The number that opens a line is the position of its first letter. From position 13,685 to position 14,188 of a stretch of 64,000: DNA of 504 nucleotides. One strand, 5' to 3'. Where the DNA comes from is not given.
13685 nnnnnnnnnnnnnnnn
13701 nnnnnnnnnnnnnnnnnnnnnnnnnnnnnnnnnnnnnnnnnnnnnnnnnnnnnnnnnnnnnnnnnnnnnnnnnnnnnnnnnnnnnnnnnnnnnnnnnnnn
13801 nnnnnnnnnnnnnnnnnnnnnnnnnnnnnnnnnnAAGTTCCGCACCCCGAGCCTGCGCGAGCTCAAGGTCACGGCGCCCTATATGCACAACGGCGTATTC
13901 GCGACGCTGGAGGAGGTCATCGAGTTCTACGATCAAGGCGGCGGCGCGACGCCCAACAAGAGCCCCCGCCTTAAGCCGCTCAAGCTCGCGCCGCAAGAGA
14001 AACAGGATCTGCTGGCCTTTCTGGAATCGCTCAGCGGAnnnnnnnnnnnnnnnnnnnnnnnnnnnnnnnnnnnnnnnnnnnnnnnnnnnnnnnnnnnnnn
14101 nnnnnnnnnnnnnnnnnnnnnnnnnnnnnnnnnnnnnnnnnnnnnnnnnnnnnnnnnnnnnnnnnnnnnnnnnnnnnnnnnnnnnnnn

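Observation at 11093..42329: Tandem array of ten paralogous secreted WD40-propeller / double di-heme cytochrome c peroxidase fusion proteins (about 40 c-heme sites)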

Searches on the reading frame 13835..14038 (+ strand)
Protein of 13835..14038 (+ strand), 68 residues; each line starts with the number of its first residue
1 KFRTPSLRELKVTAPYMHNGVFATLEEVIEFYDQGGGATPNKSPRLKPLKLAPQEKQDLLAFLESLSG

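Call 23: search_solved_structures(query=window:13835-14038:+, max_evalue=10, show_alignments=5)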
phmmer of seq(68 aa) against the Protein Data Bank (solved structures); distinct sequences matched with E-value up to 10: 30.
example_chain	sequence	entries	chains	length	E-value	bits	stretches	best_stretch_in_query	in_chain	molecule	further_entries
6e1c_A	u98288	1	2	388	1.4e-13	53.6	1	1-67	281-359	Di-heme enzyme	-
4o1q_A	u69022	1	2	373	3.9e-07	33.3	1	1-41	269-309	Methylamine utilization protein MauG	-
4y5r_A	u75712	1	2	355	4e-07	33.3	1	1-41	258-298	Methylamine utilization protein MauG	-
3rn0_A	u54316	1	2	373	4e-07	33.2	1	1-41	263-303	Methylamine utilization protein MauG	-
3rn1_A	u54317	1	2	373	4e-07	33.2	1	1-41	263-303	Methylamine utilization protein MauG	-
3rlm_A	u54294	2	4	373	4.1e-07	33.2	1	1-41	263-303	Methylamine utilization protein MauG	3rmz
3l4m_A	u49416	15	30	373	4.1e-07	33.2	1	1-41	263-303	Methylamine utilization protein mauG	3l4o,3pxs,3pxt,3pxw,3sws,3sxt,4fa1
4l1q_A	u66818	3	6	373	4.1e-07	33.2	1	1-41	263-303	Methylamine utilization protein MauG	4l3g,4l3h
3sjl_A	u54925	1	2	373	5e-07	32.9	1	1-41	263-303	Methylamine utilization protein mauG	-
3svw_A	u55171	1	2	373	5e-07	32.9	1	1-41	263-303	Methylamine utilization protein MauG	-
3sle_A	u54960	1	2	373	5.1e-07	32.9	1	1-41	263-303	Methylamine utilization protein MauG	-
3orv_A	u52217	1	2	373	2.1e-06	31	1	1-41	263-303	Methylamine utilization protein mauG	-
6nx0_A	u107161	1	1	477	5.9e-05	26.4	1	2-34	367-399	Di-haem cytochrome c peroxidase family protein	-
6v59_A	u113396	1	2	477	0.0006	23.2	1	2-33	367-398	Di-haem cytochrome c peroxidase family protein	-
9qdt_A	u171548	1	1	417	0.00069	23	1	3-31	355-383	Probable cytochrome c peroxidase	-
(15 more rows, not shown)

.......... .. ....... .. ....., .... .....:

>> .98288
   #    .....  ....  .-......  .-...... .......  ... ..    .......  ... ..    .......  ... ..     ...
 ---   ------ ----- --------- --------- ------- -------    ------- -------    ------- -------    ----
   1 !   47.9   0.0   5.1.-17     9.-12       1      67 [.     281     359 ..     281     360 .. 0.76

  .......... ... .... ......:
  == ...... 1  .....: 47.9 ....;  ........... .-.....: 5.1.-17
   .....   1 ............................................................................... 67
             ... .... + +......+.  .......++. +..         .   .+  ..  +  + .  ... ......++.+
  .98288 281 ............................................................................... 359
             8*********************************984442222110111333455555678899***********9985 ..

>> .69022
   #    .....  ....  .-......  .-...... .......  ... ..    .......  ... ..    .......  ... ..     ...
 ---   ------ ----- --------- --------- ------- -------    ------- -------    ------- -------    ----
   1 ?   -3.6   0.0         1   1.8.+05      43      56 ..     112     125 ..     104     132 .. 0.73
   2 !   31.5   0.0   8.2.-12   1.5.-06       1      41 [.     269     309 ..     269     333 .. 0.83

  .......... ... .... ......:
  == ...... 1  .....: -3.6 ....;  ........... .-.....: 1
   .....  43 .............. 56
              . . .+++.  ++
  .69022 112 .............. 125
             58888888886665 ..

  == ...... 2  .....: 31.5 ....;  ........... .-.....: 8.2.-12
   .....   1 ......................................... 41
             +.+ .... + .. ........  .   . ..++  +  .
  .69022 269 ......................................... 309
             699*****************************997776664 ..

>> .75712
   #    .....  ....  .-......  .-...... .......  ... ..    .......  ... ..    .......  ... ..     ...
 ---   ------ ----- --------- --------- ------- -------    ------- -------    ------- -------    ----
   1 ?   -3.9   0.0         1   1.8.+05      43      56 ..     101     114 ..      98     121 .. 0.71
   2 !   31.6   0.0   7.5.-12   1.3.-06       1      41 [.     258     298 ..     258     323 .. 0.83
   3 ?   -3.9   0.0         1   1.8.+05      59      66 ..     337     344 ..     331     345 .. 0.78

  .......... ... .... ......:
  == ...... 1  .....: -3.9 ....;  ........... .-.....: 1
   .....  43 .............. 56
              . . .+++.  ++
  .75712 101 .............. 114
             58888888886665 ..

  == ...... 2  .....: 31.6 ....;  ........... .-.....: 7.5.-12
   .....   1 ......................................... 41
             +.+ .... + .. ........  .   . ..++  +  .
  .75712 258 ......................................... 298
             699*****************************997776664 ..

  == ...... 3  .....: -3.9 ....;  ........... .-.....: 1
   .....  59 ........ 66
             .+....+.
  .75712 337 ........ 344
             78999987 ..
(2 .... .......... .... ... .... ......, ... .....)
